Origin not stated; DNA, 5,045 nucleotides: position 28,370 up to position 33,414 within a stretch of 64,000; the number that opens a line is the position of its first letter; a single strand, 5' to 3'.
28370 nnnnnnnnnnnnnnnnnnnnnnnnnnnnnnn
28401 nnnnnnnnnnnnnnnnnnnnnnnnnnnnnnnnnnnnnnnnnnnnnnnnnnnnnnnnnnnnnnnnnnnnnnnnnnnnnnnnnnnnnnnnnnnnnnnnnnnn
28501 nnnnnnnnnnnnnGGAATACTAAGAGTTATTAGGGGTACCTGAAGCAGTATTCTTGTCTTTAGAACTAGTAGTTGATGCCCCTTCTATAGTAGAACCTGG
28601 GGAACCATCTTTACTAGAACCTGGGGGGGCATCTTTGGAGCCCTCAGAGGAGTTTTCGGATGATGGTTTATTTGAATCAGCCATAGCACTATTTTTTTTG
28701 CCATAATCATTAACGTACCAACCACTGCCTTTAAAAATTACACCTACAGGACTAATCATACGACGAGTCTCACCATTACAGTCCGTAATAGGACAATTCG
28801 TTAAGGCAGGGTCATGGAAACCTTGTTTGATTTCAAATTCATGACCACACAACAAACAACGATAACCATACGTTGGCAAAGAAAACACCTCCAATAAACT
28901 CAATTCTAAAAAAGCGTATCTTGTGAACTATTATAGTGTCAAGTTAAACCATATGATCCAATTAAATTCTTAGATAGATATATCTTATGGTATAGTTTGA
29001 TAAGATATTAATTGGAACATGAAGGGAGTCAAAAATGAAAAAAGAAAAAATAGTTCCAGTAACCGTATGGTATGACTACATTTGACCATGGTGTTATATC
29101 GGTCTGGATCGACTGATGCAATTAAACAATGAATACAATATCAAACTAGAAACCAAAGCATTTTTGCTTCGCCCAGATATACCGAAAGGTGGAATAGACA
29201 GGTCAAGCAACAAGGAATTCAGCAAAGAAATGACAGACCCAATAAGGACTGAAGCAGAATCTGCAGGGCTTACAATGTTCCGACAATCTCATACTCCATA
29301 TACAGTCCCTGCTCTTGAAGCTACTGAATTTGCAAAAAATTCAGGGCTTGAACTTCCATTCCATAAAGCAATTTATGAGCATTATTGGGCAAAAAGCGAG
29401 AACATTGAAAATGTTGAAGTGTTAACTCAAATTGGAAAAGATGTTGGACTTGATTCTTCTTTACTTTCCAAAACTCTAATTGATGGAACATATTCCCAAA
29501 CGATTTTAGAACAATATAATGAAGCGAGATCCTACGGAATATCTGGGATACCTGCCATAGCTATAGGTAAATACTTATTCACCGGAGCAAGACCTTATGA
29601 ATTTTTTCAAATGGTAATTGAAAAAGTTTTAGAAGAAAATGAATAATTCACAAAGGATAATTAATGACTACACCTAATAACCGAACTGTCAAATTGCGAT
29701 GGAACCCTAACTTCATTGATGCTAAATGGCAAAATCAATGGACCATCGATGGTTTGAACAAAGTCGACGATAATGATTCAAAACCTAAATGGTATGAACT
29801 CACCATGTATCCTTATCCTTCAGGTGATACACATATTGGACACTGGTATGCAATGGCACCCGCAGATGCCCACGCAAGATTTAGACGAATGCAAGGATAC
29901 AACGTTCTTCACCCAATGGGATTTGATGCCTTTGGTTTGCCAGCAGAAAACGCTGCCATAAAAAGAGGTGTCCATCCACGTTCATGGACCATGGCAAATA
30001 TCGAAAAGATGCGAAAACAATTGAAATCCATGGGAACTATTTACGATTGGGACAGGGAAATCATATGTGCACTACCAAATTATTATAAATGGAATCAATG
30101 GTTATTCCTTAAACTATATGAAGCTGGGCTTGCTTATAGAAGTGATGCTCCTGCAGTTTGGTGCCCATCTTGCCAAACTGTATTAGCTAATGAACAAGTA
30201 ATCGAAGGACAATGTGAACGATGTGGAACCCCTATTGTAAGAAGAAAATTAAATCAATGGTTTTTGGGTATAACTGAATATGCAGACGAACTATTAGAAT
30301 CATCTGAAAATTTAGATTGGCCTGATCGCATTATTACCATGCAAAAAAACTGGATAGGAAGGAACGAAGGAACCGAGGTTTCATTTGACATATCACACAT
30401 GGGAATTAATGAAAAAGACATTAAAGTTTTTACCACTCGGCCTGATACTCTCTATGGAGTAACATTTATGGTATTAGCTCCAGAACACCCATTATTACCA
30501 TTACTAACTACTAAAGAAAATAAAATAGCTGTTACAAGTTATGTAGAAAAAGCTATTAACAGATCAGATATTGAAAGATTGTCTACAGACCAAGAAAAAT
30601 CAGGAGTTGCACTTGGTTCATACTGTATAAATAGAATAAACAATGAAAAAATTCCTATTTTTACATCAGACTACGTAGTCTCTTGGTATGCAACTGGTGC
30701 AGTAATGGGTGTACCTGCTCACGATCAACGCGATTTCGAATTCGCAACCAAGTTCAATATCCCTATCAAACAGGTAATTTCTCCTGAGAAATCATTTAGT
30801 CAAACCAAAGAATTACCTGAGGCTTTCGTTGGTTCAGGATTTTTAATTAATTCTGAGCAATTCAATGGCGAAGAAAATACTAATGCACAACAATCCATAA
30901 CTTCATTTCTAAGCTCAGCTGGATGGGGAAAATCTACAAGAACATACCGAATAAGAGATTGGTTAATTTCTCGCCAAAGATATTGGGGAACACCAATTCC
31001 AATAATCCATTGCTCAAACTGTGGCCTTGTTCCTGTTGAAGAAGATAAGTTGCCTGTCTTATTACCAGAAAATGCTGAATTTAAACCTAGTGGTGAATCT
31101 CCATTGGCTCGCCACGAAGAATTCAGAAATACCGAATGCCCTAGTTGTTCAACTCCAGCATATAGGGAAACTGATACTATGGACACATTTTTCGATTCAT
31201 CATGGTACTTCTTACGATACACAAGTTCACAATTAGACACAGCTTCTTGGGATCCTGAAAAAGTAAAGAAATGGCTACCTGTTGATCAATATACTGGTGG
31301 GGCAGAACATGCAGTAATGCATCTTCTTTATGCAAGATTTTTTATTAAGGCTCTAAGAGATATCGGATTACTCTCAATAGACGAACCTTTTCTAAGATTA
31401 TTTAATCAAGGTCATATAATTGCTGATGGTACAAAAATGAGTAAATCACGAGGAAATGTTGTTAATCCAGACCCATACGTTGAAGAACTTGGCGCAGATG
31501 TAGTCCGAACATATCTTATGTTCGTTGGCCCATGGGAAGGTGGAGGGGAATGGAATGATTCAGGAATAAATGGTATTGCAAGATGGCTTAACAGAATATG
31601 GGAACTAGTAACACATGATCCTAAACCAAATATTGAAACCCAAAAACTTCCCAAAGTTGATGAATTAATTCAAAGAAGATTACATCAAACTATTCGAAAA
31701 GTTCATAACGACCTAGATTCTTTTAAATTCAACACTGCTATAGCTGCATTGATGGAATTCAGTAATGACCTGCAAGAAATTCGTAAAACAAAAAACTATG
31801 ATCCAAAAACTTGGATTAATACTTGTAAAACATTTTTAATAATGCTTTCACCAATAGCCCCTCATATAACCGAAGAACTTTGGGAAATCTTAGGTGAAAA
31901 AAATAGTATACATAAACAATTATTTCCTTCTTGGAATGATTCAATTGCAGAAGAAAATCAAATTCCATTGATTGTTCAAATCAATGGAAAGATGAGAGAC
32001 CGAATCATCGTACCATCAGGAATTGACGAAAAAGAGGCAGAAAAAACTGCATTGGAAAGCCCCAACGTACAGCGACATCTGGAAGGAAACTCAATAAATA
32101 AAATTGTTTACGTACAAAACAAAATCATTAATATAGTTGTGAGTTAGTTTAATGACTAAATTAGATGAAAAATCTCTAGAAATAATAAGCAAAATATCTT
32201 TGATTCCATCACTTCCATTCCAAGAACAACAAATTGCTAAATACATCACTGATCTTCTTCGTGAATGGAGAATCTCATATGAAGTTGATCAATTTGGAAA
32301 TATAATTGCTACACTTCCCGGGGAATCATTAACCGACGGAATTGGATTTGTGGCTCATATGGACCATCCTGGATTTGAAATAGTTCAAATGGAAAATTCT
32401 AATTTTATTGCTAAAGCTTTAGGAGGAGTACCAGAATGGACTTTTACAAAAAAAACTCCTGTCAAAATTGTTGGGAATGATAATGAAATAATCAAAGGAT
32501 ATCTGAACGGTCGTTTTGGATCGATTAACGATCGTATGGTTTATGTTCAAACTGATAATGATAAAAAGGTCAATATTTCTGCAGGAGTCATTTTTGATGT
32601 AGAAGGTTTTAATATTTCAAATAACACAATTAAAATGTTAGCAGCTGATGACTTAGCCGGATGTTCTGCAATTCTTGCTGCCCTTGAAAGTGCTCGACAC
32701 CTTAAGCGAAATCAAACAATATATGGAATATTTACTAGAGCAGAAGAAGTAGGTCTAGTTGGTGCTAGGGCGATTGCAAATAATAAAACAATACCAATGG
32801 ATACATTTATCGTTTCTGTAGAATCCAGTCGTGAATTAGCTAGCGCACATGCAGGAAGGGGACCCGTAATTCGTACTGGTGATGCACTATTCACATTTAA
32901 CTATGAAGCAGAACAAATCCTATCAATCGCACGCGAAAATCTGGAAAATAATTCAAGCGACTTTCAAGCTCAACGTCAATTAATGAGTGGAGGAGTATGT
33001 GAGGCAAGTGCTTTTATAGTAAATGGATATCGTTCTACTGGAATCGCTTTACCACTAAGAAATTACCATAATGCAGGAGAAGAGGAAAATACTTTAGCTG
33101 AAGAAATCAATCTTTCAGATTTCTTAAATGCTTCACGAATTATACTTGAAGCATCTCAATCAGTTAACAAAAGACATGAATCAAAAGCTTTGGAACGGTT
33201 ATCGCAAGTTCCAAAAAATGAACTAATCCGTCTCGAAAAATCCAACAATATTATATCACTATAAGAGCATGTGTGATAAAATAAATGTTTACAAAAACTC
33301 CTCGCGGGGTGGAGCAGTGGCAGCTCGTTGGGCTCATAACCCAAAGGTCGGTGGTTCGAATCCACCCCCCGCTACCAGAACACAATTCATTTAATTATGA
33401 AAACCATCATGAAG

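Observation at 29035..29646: Hidden selenoprotein: DsbA/FrnE-family oxidoreductase with in-frame UGA giving a UPWC redox motif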

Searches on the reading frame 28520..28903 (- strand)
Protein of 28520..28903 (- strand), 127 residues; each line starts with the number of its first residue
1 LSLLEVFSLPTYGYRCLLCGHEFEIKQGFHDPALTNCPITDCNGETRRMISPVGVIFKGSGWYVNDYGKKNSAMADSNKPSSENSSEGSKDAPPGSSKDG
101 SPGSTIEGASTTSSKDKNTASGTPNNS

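Call 11: search_protein_families(library=ncbifam, proteins=[window:28520-28903:-], max_evalue=0.00001)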
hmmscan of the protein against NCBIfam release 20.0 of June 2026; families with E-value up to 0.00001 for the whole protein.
window:28520-28903:- (127 aa): 1 family
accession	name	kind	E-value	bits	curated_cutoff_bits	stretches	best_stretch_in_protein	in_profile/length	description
TIGR02605.1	CxxC_CxxC_SSSS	subfamily_domain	1.4e-13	50.7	31.3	1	10-61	2-52/52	FmdB family zinc ribbon protein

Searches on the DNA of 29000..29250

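Call 55: search_rna_families(source=window, start=29000, end=29250, threshold=evalue, max_evalue=10)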
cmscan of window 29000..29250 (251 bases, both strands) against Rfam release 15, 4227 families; matches with E-value up to 10: 1.
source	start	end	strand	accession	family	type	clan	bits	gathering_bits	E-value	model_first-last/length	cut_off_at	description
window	29008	29027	+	RF01933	bxd_5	Gene; lncRNA;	-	12.4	50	1.1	38-57/57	no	Bithoraxoid conserved region 5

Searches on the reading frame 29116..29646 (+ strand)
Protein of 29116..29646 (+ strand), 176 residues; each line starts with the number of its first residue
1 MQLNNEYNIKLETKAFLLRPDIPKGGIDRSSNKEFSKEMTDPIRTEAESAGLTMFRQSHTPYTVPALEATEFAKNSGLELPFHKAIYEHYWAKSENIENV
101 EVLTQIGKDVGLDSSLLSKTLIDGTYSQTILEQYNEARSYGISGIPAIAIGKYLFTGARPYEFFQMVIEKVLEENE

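Call 57: list_cluster_members(proteins=[window:29116-29646:+, P0003, P0023])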
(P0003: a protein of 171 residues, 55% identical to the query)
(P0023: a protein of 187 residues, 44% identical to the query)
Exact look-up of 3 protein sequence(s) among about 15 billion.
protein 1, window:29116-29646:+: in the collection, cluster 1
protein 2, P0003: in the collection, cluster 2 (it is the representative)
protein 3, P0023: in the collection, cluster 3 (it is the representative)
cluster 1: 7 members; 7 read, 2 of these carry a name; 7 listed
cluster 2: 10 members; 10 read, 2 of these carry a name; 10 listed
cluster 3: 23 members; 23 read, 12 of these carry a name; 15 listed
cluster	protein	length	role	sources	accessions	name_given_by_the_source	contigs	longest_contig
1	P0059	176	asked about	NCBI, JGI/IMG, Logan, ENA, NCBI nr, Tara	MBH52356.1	MAG: hypothetical protein CL785_04300 [Chloroflexi bacterium] | hypothetical protein [Chloroflexota bacterium] | strand:+ start:443 stop:973 length:531 start_codon:yes stop_codon:yes gene_type:complete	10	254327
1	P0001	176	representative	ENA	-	-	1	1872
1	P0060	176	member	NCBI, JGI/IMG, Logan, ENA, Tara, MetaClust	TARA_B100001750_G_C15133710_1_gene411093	strand:- start:63 stop:593 length:531 start_codon:yes stop_codon:yes gene_type:complete | TARA_148b_MES_0.22-3_C15133710_1_gene411093 COG2761 ""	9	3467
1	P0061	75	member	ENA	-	-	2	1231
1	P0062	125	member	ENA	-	-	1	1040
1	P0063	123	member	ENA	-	-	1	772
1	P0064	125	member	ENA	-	-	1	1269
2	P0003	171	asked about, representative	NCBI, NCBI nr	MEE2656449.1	MAG: DsbA family protein, partial [Chloroflexota bacterium] | DsbA family protein [Chloroflexota bacterium]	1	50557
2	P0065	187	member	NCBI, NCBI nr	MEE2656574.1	MAG: DsbA family protein [Chloroflexota bacterium] | DsbA family protein [Chloroflexota bacterium]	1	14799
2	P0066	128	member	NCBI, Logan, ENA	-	-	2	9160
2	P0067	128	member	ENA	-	-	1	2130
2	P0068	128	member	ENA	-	-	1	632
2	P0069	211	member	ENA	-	-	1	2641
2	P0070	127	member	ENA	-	-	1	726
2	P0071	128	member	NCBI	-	-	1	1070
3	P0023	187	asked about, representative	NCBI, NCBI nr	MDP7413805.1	MAG: DsbA family protein [SAR202 cluster bacterium] | DsbA family protein [SAR202 cluster bacterium]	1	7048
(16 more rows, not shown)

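Call 59: find_encoding_contigs(protein=P0069, flank=2000, max_places=2)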
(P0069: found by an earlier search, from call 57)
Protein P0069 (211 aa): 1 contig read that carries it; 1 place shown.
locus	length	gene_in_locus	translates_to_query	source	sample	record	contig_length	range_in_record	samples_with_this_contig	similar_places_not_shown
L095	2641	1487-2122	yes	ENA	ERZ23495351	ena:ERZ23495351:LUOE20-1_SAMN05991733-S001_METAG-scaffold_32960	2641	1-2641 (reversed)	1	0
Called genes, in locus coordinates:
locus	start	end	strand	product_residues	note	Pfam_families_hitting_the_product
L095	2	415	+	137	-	?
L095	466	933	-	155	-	PF02580:Tyr_Deacylase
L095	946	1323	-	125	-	PF09723:Zn_ribbon_8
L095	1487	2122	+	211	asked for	PF01323:DSBA, PF13462:Thioredoxin_4 (weak)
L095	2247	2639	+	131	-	?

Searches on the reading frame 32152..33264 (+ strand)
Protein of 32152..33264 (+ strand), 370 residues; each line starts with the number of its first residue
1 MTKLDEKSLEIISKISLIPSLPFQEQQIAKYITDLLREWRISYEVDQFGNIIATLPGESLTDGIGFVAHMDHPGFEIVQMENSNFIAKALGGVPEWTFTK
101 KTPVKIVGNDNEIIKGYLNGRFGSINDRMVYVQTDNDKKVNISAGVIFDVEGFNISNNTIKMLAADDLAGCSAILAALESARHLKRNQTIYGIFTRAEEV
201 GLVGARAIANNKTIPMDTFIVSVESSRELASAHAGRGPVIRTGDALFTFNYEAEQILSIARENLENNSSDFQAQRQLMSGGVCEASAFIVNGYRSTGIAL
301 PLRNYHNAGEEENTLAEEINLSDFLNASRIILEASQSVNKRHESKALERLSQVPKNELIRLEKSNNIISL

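Call 11: search_protein_families(library=ncbifam, proteins=[window:32152-33264:+], max_evalue=0.00001)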
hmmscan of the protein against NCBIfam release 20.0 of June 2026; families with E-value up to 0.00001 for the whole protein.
window:32152-33264:+ (370 aa): 7 families
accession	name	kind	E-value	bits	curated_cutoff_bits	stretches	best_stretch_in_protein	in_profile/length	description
NF007421.0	PRK09961.1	equivalog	2.1e-13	49.9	412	1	10-308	4-310/345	aminopeptidase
TIGR01883.1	PepT-like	hypoth_equivalog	3.4e-12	46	274.25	1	124-212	59-147/361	peptidase T-like protein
TIGR03106.1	trio_M42_hydro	equivalog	1.1e-07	31.1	397.75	0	17-107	14-104/343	osmoprotectant NAGGN system M42 family peptidase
NF040822.1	lys_aminopep_Arch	equivalog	3.1e-07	29.8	700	0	27-244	23-256/345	lysyl aminopeptidase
NF009920.0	PRK13381.1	subfamily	3e-06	26.3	293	0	161-211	139-190/412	peptidase T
TIGR03107.1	glu_aminopep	equivalog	7.2e-06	25.1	469.7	0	14-339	6-342/350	glutamyl aminopeptidase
TIGR01893.1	aa-his-dipept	subfamily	8e-06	24.8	343.75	0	9-71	7-72/478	beta-Ala-His dipeptidase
